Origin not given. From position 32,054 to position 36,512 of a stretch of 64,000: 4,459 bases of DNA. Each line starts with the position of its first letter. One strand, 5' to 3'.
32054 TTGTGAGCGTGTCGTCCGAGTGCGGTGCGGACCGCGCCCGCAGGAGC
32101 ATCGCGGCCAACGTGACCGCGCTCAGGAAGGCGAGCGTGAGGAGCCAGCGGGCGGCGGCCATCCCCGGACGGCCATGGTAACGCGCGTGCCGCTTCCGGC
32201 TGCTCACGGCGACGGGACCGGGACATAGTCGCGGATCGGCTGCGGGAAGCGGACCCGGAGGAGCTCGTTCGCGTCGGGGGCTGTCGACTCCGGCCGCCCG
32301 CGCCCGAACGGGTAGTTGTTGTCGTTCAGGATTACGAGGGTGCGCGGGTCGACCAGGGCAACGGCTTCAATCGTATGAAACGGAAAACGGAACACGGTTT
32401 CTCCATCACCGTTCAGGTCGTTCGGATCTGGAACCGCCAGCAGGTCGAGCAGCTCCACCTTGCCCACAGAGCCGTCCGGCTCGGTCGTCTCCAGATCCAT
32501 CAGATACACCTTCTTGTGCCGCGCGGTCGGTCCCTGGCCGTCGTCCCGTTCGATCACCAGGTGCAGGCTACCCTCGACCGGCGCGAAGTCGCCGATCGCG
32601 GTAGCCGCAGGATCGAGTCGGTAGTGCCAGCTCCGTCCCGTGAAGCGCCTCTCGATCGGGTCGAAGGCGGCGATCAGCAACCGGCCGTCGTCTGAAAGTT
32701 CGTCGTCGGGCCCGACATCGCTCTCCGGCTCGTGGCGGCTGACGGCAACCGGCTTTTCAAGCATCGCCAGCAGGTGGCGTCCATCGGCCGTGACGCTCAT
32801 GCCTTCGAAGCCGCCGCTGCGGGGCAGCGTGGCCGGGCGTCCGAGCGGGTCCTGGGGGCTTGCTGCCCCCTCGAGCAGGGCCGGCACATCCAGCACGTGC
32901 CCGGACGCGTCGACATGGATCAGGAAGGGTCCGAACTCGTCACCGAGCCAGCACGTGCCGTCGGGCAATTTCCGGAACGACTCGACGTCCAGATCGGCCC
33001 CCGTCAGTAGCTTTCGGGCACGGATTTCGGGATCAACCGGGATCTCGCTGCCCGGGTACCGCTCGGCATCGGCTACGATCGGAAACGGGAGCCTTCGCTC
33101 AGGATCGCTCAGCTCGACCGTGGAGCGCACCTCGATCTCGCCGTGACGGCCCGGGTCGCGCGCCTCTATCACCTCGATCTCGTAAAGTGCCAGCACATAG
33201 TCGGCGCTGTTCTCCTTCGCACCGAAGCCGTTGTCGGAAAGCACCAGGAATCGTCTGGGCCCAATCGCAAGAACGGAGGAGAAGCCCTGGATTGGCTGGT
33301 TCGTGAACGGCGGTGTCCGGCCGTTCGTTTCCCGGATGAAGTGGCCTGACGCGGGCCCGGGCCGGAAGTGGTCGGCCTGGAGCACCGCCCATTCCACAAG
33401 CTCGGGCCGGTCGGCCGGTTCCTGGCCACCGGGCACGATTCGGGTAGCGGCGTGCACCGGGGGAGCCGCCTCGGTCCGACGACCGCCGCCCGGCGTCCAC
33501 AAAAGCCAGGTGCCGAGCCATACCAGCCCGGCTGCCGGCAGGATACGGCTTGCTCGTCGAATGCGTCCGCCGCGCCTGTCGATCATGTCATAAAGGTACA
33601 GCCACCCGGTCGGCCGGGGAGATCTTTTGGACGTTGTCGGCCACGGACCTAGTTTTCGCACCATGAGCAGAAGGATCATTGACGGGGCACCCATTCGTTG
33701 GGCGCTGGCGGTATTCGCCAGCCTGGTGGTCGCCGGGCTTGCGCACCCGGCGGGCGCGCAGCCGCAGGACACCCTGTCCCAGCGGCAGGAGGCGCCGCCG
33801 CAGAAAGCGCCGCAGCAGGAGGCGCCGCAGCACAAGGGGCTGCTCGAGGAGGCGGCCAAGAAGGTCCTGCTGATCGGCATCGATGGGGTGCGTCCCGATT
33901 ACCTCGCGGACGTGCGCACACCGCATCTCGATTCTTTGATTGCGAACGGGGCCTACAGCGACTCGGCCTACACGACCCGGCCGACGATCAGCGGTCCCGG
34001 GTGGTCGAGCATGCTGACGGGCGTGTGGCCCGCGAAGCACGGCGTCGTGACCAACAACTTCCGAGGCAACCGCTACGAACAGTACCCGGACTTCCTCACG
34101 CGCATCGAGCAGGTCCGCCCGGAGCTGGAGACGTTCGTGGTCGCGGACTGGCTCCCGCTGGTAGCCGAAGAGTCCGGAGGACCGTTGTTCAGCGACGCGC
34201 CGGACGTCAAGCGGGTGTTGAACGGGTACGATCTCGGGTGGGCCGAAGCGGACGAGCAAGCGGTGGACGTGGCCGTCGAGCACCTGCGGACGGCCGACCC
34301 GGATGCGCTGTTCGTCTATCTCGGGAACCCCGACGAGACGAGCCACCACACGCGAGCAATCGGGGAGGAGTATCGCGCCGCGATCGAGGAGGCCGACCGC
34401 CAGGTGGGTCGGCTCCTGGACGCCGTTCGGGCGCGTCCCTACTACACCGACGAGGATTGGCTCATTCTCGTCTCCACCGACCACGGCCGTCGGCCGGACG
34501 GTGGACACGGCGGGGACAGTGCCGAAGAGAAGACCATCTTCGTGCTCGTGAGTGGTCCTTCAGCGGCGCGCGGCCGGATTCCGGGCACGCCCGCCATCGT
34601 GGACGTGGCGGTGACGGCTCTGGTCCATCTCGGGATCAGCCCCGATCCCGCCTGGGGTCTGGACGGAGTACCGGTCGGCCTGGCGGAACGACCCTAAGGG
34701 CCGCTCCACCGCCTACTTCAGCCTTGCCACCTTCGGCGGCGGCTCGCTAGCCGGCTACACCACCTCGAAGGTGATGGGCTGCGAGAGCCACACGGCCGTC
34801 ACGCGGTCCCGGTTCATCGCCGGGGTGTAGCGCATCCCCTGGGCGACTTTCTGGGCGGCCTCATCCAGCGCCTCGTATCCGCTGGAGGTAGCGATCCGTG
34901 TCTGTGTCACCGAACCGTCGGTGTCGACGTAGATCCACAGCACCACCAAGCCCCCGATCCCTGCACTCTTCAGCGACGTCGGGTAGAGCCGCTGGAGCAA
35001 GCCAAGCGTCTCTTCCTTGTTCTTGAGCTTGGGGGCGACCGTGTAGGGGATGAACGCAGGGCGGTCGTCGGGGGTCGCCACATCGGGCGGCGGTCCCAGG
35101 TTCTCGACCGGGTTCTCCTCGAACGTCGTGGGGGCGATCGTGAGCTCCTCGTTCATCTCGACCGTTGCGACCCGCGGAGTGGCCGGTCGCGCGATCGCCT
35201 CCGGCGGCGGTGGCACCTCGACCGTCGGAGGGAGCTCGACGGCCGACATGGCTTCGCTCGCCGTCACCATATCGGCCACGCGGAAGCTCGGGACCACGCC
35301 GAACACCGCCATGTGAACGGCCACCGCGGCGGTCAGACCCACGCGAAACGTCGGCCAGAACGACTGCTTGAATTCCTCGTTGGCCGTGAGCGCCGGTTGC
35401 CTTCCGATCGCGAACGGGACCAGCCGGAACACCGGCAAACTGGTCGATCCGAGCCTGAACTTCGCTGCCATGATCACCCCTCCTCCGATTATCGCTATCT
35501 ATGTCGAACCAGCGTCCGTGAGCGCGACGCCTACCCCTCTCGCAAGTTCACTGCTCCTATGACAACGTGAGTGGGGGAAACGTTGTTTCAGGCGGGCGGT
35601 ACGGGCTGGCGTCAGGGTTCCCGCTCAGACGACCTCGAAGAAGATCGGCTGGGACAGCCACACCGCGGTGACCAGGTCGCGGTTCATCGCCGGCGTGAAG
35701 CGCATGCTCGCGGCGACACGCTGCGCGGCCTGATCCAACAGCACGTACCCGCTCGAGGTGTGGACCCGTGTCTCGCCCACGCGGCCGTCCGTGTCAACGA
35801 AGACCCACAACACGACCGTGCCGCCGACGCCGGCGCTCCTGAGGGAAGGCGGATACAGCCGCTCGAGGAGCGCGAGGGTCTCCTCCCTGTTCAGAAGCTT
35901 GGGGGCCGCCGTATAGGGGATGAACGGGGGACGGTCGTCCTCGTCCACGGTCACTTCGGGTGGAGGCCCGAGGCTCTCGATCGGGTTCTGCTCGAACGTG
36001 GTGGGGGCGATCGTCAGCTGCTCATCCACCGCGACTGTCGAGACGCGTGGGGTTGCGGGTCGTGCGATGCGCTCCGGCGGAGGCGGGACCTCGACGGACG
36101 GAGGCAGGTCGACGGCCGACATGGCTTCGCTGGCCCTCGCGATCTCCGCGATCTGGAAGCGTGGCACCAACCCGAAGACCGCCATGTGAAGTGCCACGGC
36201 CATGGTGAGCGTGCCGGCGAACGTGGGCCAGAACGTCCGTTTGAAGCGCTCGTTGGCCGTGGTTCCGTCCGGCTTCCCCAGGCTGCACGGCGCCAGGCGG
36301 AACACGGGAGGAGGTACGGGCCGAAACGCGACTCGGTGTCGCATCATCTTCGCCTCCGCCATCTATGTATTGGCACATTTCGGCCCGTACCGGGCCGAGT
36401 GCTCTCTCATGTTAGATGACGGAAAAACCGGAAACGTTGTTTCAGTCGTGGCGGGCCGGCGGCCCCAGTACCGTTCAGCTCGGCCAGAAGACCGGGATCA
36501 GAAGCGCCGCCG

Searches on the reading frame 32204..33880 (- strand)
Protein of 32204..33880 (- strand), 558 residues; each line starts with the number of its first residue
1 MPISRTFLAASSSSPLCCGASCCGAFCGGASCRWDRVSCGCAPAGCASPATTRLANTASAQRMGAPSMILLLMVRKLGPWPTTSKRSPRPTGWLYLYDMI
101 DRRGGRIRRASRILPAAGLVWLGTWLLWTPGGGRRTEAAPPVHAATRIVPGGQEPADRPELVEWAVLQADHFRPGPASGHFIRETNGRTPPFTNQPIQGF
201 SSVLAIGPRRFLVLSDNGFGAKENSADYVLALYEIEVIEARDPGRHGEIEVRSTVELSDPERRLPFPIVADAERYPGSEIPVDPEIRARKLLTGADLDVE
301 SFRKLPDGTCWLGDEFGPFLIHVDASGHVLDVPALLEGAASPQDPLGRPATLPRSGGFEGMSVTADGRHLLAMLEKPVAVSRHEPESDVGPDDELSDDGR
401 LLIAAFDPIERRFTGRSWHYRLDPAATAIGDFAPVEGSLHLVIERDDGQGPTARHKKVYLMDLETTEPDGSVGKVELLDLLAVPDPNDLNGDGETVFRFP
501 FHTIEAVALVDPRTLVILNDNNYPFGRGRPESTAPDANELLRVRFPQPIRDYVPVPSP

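Call 8: search_protein_families(library=pfam, proteins=[window:32204-33880:-], max_evalue=0.001)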
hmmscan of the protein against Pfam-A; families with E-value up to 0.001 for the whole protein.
window:32204-33880:- (558 aa): 1 family
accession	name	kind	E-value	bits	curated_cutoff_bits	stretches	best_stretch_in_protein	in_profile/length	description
PF13449.12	Phytase-like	-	7.2e-46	157.8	27.6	1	195-523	1-284/284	Esterase-like activity of phytase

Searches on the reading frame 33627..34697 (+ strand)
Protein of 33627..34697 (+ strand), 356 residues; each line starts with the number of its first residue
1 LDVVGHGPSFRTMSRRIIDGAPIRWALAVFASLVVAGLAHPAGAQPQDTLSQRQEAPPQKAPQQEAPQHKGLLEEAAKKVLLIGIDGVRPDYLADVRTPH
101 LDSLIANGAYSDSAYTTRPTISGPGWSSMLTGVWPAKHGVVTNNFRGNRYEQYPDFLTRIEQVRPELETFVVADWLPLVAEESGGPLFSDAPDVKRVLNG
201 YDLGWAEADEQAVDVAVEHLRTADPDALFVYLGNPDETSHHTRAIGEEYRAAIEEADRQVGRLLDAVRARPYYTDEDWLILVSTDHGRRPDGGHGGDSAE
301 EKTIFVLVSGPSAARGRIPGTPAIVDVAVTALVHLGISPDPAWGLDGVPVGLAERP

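Call 8: search_protein_families(library=pfam, proteins=[window:33627-34697:+], max_evalue=0.001)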
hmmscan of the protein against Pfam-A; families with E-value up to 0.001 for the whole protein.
window:33627-34697:+ (356 aa): 3 families
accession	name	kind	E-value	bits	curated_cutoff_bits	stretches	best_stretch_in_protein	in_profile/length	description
PF01663.27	Phosphodiest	-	2.8e-28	100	23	2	80-157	1-78/342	Type I phosphodiesterase / nucleotide pyrophosphatase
PF01676.23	Metalloenzyme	-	3.2e-08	33.8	24.3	1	201-332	123-245/252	Metalloenzyme superfamily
PF00884.28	Sulfatase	-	6e-06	26.2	25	0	244-295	201-252/301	Sulfatase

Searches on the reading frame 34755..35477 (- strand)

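Call 8: search_protein_families(library=pfam, proteins=[window:34755-35477:-], max_evalue=0.001)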
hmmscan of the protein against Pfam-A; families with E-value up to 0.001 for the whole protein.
window:34755-35477:- (240 aa): 2 families
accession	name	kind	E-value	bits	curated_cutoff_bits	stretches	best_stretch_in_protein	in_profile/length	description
PF03544.19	TonB_C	-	8.9e-17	61.8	24.6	1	164-238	4-78/79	Gram-negative bacterial TonB protein C-terminal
PF04117.17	Mpv17_PMP22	-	0.00085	19.8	27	0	29-63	8-42/62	Mpv17 / PMP22 family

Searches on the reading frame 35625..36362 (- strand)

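Call 8: search_protein_families(library=pfam, proteins=[window:35625-36362:-], max_evalue=0.001)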
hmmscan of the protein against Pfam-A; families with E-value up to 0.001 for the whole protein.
window:35625-36362:- (245 aa): 1 family
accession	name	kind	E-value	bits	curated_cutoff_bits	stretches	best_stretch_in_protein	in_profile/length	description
PF03544.19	TonB_C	-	8.2e-14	52.3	24.6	1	169-243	4-78/79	Gram-negative bacterial TonB protein C-terminal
